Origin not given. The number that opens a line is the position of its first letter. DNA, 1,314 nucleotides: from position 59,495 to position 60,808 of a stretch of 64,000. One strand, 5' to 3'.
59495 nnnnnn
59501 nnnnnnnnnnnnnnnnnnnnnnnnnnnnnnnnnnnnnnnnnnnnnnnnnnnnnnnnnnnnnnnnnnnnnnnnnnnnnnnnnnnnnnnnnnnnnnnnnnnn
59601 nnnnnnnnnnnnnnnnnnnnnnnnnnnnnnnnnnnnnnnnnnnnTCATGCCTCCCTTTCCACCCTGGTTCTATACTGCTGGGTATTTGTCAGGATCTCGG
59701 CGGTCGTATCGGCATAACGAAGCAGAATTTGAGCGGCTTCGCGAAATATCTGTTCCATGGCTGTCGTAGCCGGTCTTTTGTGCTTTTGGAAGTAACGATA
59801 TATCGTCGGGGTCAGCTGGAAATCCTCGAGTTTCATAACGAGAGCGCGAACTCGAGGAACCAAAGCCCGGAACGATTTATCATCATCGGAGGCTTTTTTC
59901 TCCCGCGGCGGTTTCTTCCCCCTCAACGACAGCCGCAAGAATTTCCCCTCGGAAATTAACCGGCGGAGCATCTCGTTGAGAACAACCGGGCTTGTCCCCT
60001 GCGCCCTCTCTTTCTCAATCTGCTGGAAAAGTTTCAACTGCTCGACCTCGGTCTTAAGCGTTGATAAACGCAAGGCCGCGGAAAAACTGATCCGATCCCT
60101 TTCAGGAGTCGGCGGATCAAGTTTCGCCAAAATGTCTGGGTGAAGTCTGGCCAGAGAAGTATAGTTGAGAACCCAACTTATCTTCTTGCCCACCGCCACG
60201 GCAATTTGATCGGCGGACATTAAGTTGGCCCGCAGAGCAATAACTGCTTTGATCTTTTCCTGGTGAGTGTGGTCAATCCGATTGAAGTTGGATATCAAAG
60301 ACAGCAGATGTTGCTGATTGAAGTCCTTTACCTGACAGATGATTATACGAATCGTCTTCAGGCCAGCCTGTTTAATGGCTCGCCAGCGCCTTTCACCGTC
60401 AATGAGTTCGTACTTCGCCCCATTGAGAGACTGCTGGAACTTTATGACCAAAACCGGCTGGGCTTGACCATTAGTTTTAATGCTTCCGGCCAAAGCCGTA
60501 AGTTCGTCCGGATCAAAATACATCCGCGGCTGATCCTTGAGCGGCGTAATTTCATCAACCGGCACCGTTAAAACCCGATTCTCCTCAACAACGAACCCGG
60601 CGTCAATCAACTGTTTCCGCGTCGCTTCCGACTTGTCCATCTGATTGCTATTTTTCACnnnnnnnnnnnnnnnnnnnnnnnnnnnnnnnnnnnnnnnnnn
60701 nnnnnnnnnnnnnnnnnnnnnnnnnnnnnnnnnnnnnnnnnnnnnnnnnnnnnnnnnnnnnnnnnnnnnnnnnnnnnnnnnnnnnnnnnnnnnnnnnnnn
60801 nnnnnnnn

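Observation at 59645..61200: GC-richer islet encoding a ParB/Srx-like nuclease-domain protein and a Cys-rich zinc-ribbon protein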

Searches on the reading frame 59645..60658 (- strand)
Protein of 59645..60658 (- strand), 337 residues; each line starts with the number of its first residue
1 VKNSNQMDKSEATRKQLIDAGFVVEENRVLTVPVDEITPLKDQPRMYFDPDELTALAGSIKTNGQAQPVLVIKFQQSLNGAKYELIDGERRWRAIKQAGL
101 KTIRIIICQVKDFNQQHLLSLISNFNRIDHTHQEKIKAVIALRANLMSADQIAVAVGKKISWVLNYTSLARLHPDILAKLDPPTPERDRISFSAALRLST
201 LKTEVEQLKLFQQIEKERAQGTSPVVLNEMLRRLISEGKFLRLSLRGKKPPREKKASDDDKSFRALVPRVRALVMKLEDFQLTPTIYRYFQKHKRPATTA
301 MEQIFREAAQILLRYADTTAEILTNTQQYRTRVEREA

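Call 4: search_protein_families(library=pfam, proteins=[window:59645-60658:-], max_evalue=1)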
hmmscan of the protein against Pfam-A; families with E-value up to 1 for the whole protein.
window:59645-60658:- (337 aa): 2 families
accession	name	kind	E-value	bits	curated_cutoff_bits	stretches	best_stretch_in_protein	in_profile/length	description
PF02195.25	ParB_N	-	1.9e-21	76.4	26.3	1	29-124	3-93/95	ParB N-terminal domain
PF17762.8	HTH_ParB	-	0.00073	20.1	22.6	1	146-218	20-87/102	ParB HTH domain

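Call 7: search_protein_families(library=padloc, proteins=[window:59645-60658:-], max_evalue=1)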
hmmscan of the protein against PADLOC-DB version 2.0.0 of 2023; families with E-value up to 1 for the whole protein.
window:59645-60658:- (337 aa): 2 families
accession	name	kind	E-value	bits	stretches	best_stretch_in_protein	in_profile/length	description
PDLC04008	PD-Lambda-5_A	-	0.004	14.1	1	51-127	41-115/449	-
PDLC03229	MTase_II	-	0.019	11.8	1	32-131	13-105/436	Type II methyltransferase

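Call 8: search_protein_families(library=phrogs, proteins=[window:59645-60658:-], max_evalue=0.1)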
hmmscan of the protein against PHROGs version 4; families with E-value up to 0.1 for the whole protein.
window:59645-60658:- (337 aa): 18 families
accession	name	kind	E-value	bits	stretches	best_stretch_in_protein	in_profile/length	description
phrog_4715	-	DNA, RNA and nucleotide metabolism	8.2e-31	108.1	1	24-218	142-347/630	ParB-like partition protein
phrog_3264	-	DNA, RNA and nucleotide metabolism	9.1e-21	75.8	1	26-221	46-217/337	ParB-like partition protein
phrog_1033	-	DNA, RNA and nucleotide metabolism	2.2e-15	58.3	1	6-226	8-227/334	ParB-like partition protein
phrog_8071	-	DNA, RNA and nucleotide metabolism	7.1e-13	49.5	1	27-146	5-116/389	ParB-like partition protein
phrog_6218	-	DNA, RNA and nucleotide metabolism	8.8e-12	45.9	1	49-178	23-150/506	ParB-like partition protein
phrog_15982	-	unknown function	3.4e-11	43.8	1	37-149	33-148/453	-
phrog_12047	-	DNA, RNA and nucleotide metabolism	5.6e-10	40.2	1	36-139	4-99/301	ParB-like partition nuclease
phrog_620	-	DNA, RNA and nucleotide metabolism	1.6e-09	39.2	1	27-124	7-95/217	ParB-like partition protein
phrog_498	-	other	2.5e-09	37.2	1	3-121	9-120/633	DNA methyltransferase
phrog_2159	-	DNA, RNA and nucleotide metabolism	4.6e-09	37.1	1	27-160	59-194/365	ParB-like partition protein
phrog_3951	-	unknown function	9.4e-09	36.2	1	31-167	20-152/301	-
phrog_723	-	DNA, RNA and nucleotide metabolism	3.2e-08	34.7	1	27-112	11-91/223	ParB-like partition protein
phrog_940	-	DNA, RNA and nucleotide metabolism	1.2e-07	32.3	1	31-136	8-104/388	nuclease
phrog_18056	-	DNA, RNA and nucleotide metabolism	7.5e-07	29.4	1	29-132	3-88/387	ParB-like partition nuclease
phrog_18726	-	unknown function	1.2e-05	25.3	1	30-219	4-216/572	-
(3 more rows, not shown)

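Call 9: search_protein_families(library=ncbifam, proteins=[window:59645-60658:-], max_evalue=0.1)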
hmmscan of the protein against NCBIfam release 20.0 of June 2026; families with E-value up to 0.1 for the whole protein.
window:59645-60658:- (337 aa): 8 families
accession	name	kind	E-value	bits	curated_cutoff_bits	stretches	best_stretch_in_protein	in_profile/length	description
TIGR04285.1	nucleoid_noc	exception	7.3e-27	94.3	315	1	29-218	2-181/255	nucleoid occlusion protein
TIGR00180.1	parB_part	domain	1.5e-25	90.1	58.45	1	28-183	4-157/186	ParB/RepB/Spo0J family partition protein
TIGR03454.1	partition_RepB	equivalog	2.6e-13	50.1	201.5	1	6-180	47-211/325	plasmid partitioning protein RepB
TIGR03734.1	PRTRC_parB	hypoth_equivalog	2.8e-12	46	278.6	1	43-143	7-106/555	PRTRC system ParB family protein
NF010406.0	PRK13832.1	subfamily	1.4e-09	37.1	640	1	50-181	26-154/578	plasmid partitioning protein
NF053625.1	SerKinSerKArch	equivalog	0.0029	16.8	380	1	51-109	33-89/244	ADP-dependent L-serine kinase SerK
NF033589.0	staphy_B_SbnI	equivalog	0.017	14.5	350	1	47-116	21-87/254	bifunctional transcriptional regulator/O-phospho-L-serine synthase SbnI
NF041081.1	prot_lys_mtase_Arch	equivalog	0.02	14.9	200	0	102-156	20-74/142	protein-lysine N-methyltransferase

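Call 13: find_homologous_proteins(query=window:59645-60658:-)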
Query window:59645-60658:- (337 aa): 34 proteins with E <= 0.001 among 3073 candidates.
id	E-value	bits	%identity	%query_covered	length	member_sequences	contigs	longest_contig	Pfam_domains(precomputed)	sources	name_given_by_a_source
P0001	8.5e-214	726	100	100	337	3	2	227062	PF02195.27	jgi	-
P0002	4.2e-98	346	54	94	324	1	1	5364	PF02195.27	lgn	-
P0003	8.3e-94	332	52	95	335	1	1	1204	PF02195.27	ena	-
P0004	4.7e-69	251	41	94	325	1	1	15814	PF02195.27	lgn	-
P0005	1.1e-33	135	43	55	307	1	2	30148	PF17762.9,PF02195.27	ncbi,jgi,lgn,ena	-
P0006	1.4e-30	125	34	86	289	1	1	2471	PF02195.27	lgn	-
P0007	7.6e-29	119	34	75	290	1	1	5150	PF02195.27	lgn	-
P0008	7.8e-29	119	38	62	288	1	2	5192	PF02195.27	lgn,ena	-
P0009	1.0e-28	119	36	75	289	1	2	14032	PF02195.27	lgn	-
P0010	2.3e-28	118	42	55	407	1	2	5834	PF02195.27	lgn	-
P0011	2.4e-28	117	40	55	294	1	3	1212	PF02195.27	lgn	-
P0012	2.8e-28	117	35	58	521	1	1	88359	PF02195.27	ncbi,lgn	-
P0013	7.0e-27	113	36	63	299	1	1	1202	PF02195.27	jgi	jgi:ParB family chromosome partitioning protein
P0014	8.1e-27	112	41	52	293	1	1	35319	PF02195.27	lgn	-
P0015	1.8e-25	108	34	74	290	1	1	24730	PF02195.27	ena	-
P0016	3.5e-24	104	36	63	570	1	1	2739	PF02195.27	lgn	-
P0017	6.6e-24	103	39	52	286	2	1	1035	PF02195.27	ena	-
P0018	1.4e-20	92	35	51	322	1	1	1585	PF02195.27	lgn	-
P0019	4.0e-18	84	39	56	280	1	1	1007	PF17762.9,PF23552.3,PF02195.27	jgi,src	-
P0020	6.4e-17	80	38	47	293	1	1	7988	PF17762.9,PF23552.3,PF02195.27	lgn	-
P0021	2.2e-16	78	39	45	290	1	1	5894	PF17762.9,PF23552.3,PF02195.27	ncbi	-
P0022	4.6e-16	77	40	45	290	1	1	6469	PF17762.9,PF23552.3,PF02195.27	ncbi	-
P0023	1.4e-15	76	34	53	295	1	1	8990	PF17762.9,PF23552.3,PF02195.27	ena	-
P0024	5.0e-15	74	32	57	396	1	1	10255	PF17762.9,PF23552.3,PF02195.27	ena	-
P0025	1.2e-14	72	32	57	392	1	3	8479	PF17762.9,PF23552.3,PF02195.27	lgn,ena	-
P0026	1.6e-14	72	32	56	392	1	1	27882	PF17762.9,PF23552.3,PF02195.27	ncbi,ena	-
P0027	7.9e-14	70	32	57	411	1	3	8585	PF17762.9,PF23552.3,PF02195.27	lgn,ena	-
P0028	7.9e-14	70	36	47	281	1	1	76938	PF17762.9,PF02195.27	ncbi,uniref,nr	ncbi:ParB/RepB/Spo0J family partition protein [Pseudoflavonifractor sp. AF19-9AC]|uniref:ParB/RepB/S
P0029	1.1e-12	66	37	43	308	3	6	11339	PF17762.9,PF23552.3,PF02195.27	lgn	-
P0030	6.3e-12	64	36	44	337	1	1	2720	PF17762.9,PF02195.27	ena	-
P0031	4.3e-11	61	32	54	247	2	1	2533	PF17762.9,PF02195.27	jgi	jgi:ParB family chromosome partitioning protein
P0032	1.4e-10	59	32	73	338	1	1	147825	PF17762.9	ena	-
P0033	2.9e-7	48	29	48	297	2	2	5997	PF02195.27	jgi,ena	-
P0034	3.6e-7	48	32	41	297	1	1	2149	PF17762.9,PF02195.27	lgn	-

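Call 16: find_encoding_contigs(protein=P0002, flank=10000, max_places=4)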
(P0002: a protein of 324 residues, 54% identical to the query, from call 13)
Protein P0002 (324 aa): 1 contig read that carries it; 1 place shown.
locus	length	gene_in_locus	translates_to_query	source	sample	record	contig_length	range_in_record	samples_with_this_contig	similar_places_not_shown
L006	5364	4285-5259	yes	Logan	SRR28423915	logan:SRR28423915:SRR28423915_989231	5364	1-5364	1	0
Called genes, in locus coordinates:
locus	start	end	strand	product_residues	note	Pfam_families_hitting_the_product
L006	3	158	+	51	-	?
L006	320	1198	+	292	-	PF01634:HisG, PF08029:HisG_C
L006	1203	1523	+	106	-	PF01502:PRA-CH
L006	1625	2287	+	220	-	PF01725:Ham1p_like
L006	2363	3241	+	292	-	PF00248:Aldo_ket_red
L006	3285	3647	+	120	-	-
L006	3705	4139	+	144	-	-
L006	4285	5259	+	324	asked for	PF02195:ParB_N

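Call 17: find_encoding_contigs(protein=P0004, flank=10000, max_places=4)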
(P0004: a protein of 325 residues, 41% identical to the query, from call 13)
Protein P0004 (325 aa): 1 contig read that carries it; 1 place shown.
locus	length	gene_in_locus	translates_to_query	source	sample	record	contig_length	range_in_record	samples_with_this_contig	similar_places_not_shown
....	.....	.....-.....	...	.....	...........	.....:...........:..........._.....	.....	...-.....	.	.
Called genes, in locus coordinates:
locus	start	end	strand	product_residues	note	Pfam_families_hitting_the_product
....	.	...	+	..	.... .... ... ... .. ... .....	?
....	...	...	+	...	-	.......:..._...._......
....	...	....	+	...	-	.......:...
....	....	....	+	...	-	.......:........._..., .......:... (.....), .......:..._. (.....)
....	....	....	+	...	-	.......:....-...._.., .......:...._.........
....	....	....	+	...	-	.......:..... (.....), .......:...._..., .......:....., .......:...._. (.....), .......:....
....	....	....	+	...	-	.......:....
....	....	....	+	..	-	-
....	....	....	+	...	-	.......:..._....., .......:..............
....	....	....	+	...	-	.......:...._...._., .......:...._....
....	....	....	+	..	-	-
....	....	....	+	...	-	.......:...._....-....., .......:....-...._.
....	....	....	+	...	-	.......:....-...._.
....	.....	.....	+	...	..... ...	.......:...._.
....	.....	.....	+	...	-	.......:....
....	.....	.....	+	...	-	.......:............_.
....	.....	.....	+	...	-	-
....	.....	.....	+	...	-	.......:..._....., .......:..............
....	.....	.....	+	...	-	?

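Call 25: find_related_loci(query=A1, collection=metagenome_contigs, flank=8000)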
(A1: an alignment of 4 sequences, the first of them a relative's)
Query A1 (337 aa) in metagenome_contigs; peptide patterns used: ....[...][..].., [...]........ (x = any residue, [..] = any of these).
368 stretches matched a pattern; 250 encode a relative of the query (tblastn E <= 1e-3); the best 80 are kept; 80 distinct loci.
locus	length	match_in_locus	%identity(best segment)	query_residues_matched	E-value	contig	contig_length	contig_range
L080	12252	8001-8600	39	9-207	2e-39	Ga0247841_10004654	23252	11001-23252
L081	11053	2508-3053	43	36-221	1e-38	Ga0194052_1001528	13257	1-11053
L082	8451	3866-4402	37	29-207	3e-37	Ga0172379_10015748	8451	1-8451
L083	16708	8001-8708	35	31-283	4e-35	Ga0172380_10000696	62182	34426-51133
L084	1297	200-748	39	32-214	3e-33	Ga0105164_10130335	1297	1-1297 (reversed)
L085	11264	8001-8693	33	10-244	1e-29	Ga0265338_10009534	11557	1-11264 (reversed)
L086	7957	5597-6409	31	25-301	6e-28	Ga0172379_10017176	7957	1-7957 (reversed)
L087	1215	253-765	33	33-206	2e-28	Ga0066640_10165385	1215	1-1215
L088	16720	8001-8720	30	1-244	8e-28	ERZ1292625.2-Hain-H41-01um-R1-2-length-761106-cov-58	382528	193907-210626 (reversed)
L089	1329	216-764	30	32-214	1e-27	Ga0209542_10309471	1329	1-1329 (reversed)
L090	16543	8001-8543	36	17-199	1e-26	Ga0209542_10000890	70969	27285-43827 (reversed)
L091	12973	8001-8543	36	17-199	1e-26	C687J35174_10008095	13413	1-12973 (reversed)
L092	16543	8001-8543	36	17-199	1e-26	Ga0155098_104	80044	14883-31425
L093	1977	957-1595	35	27-230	9e-27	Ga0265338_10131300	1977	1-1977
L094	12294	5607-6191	34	32-227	8e-26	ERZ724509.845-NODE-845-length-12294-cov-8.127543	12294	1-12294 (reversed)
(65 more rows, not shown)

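Call 26: find_related_loci(query=A1, collection=viral_contigs, flank=8000)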
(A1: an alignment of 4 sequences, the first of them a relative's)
Query A1 (337 aa) in viral_contigs; peptide patterns used: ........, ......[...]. (x = any residue, [..] = any of these).
28 stretches matched a pattern; 10 encode a relative of the query (tblastn E <= 1e-3); 10 distinct loci.
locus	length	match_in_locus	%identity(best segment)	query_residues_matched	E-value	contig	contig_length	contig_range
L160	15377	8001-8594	40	16-212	1e-32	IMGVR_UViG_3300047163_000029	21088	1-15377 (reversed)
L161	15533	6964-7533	33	28-214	7e-27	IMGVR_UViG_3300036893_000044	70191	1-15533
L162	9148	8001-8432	35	27-176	2e-21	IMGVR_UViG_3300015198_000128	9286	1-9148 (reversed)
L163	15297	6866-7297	35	27-176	3e-21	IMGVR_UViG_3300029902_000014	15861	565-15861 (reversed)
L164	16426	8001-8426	37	34-175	3e-19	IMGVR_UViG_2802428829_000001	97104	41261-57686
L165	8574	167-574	38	32-163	6e-19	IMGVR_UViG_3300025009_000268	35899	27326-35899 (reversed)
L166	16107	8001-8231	38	27-107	2e-13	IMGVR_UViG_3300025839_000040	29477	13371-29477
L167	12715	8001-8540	28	35-217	1e-12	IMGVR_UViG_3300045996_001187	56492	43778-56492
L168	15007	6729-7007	35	36-129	4e-12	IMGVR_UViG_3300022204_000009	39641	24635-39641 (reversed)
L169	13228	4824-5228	34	29-163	4e-12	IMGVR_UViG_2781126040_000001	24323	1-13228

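Call 37: predict_structure(alignment_id=A2)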
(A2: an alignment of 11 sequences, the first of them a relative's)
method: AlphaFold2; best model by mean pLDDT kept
length: 337 residues; sequences in the alignment: 11
mean_pLDDT: 80.3   pTM: 0.66
mean pLDDT of the five models: 80.3, 80.2, 79.8, 76.2, 74.8
residues with pLDDT >= 90: 87; 70-90: 190; 50-70: 48; < 50: 12
segments of 3 or more residues with pLDDT < 50: 1-10
pLDDT, mean of each block of 10 residues (from residue 1): 40 60 63 92 80 91 88 84 89 92 88 79 72 90 88 86 93 93 88 92 91 91 84 80 57 75 79 74 67 71 80 80 80 71
secondary structure, 60 per line:
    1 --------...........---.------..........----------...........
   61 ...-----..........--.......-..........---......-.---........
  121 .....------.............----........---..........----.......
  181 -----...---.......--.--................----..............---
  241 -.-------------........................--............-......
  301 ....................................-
elements in order: H9-19 E30-33 E37-39 H50-63 E69-78 E81-87 H89-98 E102-107 H113-125 H132-144 H149-156 H160-169 H174-180 H192-198 H204-219 H224-237 H256-279 H282-293 H295-336

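Call 38: search_protein_representatives(alignment_id=A2)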
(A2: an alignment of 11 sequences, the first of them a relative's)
Query: 11 sequences, 312 profile positions. Proteins with E-value up to 0.001 (for the whole library): 77338; up to 1e-10: 39951; up to 1e-30: 1186. The best 150 are listed.
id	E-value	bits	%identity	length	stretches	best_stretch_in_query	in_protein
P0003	1.8e-121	421.6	-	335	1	8-310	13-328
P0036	5.8e-102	357.5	-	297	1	23-297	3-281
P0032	6.4e-96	337.7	-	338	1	4-310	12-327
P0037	6.3e-81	288.4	-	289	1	24-302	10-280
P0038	6.1e-80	285.2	-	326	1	5-308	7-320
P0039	3.1e-75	269.7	-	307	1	24-300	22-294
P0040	2.0e-73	263.8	-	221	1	22-209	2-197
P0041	3.3e-73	263.1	-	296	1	22-299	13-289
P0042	7.1e-71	255.4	-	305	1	19-300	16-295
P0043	2.8e-70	253.5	-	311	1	21-306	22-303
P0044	2.3e-68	247.2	-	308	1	17-302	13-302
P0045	3.4e-68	246.6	-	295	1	24-300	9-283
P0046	7.9e-68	245.4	-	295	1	23-299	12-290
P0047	2.9e-67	243.5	-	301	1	19-300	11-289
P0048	5.4e-66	239.4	-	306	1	20-284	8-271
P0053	2.0e-64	234.2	-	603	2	9-302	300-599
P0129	1.1e-56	208.8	-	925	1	12-292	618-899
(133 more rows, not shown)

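Call 40: list_cluster_members(proteins=[P0036, P0037, P0038, P0039, P0041, P0042, P0043, P0044, P0053, P0129])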
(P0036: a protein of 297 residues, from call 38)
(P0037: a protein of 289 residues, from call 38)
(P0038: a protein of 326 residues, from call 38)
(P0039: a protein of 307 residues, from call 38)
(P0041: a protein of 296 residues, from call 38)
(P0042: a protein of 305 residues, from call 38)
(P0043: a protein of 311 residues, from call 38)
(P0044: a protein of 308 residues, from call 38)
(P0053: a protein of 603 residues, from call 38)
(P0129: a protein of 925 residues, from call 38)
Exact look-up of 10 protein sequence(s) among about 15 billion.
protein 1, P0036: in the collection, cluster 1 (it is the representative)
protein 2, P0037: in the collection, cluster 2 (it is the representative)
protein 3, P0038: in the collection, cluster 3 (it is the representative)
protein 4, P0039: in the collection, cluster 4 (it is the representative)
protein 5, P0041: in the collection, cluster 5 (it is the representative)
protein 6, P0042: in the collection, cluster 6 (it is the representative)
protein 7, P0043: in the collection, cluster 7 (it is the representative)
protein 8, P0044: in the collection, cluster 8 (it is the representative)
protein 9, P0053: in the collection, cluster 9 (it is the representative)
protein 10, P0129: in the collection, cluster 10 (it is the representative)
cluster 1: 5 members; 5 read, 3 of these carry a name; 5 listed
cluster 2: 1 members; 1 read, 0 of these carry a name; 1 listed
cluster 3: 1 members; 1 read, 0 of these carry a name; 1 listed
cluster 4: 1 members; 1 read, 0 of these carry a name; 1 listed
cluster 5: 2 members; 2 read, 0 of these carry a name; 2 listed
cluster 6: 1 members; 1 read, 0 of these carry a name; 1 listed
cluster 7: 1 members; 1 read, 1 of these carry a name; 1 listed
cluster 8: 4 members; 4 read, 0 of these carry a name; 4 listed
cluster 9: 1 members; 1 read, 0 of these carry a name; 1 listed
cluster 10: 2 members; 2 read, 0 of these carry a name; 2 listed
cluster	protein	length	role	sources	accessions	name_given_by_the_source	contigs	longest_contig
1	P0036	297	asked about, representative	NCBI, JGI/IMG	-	ParB family chromosome partitioning protein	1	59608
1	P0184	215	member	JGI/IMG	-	ParB family transcriptional regulator, chromosome partitioning protein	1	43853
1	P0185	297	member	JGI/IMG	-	ParB family chromosome partitioning protein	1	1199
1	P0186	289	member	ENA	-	-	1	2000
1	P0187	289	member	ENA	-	-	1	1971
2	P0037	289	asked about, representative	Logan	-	-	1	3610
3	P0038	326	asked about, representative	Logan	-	-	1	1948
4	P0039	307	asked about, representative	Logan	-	-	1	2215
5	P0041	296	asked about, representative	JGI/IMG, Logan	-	-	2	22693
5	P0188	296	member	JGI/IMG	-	-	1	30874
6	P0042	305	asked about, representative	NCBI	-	-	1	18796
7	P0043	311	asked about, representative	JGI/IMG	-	ParB/RepB/Spo0J family partition protein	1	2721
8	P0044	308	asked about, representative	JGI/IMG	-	-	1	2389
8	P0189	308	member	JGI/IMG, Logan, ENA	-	-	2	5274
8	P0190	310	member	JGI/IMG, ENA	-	-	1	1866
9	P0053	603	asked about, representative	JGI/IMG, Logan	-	-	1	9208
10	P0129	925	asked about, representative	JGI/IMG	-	-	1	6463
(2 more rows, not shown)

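Call 41: search_solved_structures(query=A2, max_evalue=0.001)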
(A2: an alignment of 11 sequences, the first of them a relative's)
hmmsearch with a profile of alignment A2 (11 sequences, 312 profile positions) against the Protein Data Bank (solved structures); distinct sequences matched with E-value up to 0.001: 13.
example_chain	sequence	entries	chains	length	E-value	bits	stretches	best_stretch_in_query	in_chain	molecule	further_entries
4umk_A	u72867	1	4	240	5e-32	114.6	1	12-212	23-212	PROBABLE CHROMOSOME-PARTITIONING PROTEIN PARB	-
7bnk_A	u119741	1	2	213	6.8e-30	107.6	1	22-209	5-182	ParB family protein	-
7ol9_A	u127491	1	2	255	8.9e-30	107.2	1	17-243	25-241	Nucleoid occlusion protein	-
7nfu_A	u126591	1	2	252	9.7e-30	107.1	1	16-240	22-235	Nucleoid occlusion protein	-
7ng0_A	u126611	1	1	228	1.5e-29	106.5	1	20-240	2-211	Nucleoid occlusion protein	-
1vz0_A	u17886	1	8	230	7.7e-29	104.1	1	21-175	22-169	Chromosome-partitioning protein Spo0J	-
7o0n_A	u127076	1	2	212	2.1e-28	102.7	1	22-209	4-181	ParB family protein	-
7bnr_A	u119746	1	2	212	2.9e-28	102.2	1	22-209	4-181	ParB family protein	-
6t1f_A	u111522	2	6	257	9.1e-27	97.3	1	25-239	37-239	Chromosome-partitioning protein ParB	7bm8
6sdk_A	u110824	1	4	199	1.6e-24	90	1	21-175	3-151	Stage 0 sporulation protein J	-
8qa8_A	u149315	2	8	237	9.7e-18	67.7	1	26-173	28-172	Transcriptional repressor protein KorB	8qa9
6y93_A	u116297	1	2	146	3.9e-06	29.6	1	114-244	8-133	Nucleoid occlusion protein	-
1r71_A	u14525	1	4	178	1.2e-05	27.9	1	85-173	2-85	Transcriptional repressor protein korB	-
